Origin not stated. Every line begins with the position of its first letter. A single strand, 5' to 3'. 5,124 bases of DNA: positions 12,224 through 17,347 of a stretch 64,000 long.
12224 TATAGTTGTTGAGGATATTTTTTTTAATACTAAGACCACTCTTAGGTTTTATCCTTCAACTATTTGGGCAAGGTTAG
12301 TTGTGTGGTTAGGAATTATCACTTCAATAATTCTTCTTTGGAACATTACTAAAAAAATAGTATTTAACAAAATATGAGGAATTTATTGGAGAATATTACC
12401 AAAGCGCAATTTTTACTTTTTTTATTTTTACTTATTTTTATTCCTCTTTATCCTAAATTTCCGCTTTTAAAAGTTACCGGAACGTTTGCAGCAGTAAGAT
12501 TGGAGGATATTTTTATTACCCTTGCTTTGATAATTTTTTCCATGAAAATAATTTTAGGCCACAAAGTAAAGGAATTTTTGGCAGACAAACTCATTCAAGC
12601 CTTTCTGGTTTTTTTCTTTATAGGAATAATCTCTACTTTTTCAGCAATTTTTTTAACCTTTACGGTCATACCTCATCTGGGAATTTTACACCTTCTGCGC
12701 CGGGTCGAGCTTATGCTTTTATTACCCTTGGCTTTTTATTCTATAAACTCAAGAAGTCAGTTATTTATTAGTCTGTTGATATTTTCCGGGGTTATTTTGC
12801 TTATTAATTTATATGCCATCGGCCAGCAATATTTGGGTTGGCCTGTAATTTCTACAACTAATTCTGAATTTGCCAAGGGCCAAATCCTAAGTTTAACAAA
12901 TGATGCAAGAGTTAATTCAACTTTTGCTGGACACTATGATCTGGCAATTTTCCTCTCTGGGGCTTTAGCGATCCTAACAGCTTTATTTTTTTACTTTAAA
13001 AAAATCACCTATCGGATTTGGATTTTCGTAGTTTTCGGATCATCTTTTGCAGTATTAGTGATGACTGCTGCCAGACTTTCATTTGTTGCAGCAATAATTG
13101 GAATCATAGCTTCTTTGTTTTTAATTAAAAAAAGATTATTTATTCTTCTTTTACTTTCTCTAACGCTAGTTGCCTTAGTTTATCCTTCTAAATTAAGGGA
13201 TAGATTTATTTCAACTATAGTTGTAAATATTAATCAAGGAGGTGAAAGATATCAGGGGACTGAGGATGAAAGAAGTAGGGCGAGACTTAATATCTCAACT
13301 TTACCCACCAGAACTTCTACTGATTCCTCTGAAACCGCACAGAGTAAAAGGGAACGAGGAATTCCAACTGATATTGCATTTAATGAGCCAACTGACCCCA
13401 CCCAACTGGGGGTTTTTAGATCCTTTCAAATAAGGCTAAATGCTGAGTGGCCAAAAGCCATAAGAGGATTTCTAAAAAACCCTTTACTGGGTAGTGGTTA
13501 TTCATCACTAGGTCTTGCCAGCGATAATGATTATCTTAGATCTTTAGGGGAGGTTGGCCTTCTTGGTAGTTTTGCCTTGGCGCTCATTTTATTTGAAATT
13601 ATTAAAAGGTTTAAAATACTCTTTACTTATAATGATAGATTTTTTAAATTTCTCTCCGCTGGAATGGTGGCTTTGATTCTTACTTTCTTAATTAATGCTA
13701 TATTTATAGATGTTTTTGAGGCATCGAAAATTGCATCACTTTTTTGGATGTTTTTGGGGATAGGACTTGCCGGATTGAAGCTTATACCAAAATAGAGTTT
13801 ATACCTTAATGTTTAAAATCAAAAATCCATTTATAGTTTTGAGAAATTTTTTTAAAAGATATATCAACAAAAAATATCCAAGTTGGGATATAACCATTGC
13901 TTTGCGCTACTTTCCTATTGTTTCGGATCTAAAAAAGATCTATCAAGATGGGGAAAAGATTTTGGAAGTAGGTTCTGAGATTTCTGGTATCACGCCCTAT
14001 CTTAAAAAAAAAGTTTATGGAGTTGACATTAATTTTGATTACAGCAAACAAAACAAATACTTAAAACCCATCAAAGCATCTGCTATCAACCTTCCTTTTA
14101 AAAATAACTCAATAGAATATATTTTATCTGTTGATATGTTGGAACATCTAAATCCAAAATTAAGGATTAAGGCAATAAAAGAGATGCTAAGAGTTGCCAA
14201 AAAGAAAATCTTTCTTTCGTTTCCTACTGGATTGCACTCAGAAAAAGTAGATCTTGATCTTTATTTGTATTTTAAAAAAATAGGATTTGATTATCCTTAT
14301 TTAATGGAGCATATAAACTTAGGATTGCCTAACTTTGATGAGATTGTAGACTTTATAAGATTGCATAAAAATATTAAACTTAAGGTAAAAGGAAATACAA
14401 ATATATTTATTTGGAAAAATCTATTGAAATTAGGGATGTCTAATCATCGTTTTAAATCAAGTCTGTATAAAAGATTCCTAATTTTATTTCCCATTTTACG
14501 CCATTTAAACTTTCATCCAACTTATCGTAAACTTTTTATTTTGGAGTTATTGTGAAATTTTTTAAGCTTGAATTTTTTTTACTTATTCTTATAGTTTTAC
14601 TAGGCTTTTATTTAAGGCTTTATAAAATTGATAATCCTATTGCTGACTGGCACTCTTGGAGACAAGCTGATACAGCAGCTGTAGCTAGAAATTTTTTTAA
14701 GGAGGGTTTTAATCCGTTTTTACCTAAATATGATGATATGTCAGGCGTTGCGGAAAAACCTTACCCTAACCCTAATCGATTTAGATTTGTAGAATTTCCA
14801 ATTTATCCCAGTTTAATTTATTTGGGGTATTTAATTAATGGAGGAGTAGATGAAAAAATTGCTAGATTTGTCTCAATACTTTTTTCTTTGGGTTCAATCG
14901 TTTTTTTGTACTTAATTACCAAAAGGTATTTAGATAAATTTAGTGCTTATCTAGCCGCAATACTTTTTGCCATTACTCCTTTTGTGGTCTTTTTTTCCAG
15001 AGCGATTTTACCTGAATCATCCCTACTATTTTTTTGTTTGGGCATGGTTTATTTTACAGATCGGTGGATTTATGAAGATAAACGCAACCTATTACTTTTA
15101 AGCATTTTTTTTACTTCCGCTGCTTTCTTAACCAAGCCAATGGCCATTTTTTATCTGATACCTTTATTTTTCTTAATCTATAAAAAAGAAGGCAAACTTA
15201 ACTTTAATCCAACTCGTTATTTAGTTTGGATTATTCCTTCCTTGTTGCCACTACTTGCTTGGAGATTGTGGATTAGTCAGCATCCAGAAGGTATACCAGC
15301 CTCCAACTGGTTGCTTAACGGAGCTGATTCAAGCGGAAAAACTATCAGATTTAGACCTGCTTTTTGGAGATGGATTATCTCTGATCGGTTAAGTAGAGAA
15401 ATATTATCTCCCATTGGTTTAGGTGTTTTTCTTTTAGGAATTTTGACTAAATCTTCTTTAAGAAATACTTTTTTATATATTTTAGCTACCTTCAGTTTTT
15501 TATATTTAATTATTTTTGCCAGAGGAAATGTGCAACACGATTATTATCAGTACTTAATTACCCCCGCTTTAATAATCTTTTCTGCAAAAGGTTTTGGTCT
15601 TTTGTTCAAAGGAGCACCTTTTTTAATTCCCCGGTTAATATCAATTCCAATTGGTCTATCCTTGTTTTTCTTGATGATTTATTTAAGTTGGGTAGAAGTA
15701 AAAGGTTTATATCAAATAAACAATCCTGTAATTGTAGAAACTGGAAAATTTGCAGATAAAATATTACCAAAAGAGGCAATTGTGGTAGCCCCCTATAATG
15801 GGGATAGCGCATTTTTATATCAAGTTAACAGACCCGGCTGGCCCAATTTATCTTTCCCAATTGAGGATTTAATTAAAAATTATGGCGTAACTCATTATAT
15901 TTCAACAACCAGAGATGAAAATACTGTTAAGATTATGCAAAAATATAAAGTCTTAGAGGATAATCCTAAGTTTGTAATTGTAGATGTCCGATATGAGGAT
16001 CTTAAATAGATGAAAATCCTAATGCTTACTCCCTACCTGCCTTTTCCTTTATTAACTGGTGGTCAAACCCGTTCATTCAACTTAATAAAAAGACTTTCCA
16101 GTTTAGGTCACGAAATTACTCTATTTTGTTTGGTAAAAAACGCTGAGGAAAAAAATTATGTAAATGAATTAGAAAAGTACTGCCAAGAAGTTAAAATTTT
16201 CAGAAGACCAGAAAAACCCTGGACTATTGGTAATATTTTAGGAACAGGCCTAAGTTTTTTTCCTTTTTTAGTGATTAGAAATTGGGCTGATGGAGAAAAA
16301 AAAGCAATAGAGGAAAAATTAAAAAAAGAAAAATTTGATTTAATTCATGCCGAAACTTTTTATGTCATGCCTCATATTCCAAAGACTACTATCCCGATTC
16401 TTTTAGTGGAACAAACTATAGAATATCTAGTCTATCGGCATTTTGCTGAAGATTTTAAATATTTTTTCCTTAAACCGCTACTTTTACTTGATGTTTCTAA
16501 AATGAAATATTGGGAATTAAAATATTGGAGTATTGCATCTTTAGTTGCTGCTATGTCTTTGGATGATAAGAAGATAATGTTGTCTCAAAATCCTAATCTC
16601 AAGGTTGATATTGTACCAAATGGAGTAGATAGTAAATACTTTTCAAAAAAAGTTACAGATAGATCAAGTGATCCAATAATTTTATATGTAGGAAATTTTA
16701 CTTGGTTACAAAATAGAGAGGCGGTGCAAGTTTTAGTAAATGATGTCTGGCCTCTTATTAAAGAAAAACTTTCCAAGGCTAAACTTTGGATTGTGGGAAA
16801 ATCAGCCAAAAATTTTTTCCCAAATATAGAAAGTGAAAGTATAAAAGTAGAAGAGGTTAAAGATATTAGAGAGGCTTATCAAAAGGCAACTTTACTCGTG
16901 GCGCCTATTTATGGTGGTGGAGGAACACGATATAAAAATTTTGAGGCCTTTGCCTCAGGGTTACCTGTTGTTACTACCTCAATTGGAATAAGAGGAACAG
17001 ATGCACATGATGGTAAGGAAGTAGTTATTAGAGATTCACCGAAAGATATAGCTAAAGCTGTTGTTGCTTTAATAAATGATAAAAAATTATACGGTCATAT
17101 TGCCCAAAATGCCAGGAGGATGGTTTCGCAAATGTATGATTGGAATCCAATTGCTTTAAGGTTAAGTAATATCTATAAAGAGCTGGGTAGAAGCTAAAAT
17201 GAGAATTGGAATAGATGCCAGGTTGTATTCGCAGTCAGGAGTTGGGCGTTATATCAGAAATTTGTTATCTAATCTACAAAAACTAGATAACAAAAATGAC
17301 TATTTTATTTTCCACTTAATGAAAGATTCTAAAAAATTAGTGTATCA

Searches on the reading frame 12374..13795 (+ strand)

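Call 89: search_protein_families(library=pfam, proteins=[window:12374-13795:+], max_evalue=0.0001)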
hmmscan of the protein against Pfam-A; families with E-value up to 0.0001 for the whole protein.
window:12374-13795:+ (473 aa): 1 family
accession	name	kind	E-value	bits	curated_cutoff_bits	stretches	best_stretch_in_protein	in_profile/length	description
PF04932.20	Wzy_C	-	3.2e-05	24.2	31.7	1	223-385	5-131/149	O-Antigen ligase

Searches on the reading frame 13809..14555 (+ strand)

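Call 90: search_protein_families(library=pfam, proteins=[window:13809-14555:+], max_evalue=0.0001)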
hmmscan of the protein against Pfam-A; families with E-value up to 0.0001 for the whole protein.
window:13809-14555:+ (248 aa): 2 families
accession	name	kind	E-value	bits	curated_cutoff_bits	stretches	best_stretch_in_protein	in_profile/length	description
PF08241.18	Methyltransf_11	-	1.7e-08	35.4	21.2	1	52-133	1-90/95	Methyltransferase domain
PF13649.12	Methyltransf_25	-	1.5e-05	26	27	1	66-132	16-95/97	Methyltransferase domain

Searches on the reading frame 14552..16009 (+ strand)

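Call 90: search_protein_families(library=pfam, proteins=[window:14552-16009:+], max_evalue=0.0001)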
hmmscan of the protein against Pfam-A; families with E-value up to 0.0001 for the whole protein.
window:14552-16009:+ (485 aa): 2 families
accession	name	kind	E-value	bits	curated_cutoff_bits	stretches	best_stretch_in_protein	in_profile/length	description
PF13231.12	PMT_2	-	2.5e-16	60.8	26.1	1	83-237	4-160/160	Dolichyl-phosphate-mannose-protein mannosyltransferase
PF02366.24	PMT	-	4.6e-08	33.3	22.7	1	98-209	79-196/245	Dolichyl-phosphate-mannose-protein mannosyltransferase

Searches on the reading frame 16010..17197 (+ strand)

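Call 90: search_protein_families(library=pfam, proteins=[window:16010-17197:+], max_evalue=0.0001)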
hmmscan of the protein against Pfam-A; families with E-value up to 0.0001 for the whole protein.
window:16010-17197:+ (395 aa): 4 families
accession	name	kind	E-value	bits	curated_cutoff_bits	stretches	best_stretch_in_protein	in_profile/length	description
PF13692.12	Glyco_trans_1_4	-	2.2e-22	80.3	27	1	222-357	2-142/142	Glycosyl transferases group 1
PF00534.26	Glycos_transf_1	-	5.8e-12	45.9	26.4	1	213-370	7-171/172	Glycosyl transferases group 1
PF13439.12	Glyco_transf_4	-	1.3e-09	38.8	28.5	1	17-208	3-168/170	Glycosyltransferase Family 4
PF13524.12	Glyco_trans_1_2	-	1.3e-06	28.9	25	1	288-379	42-136/144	Glycosyl transferase-like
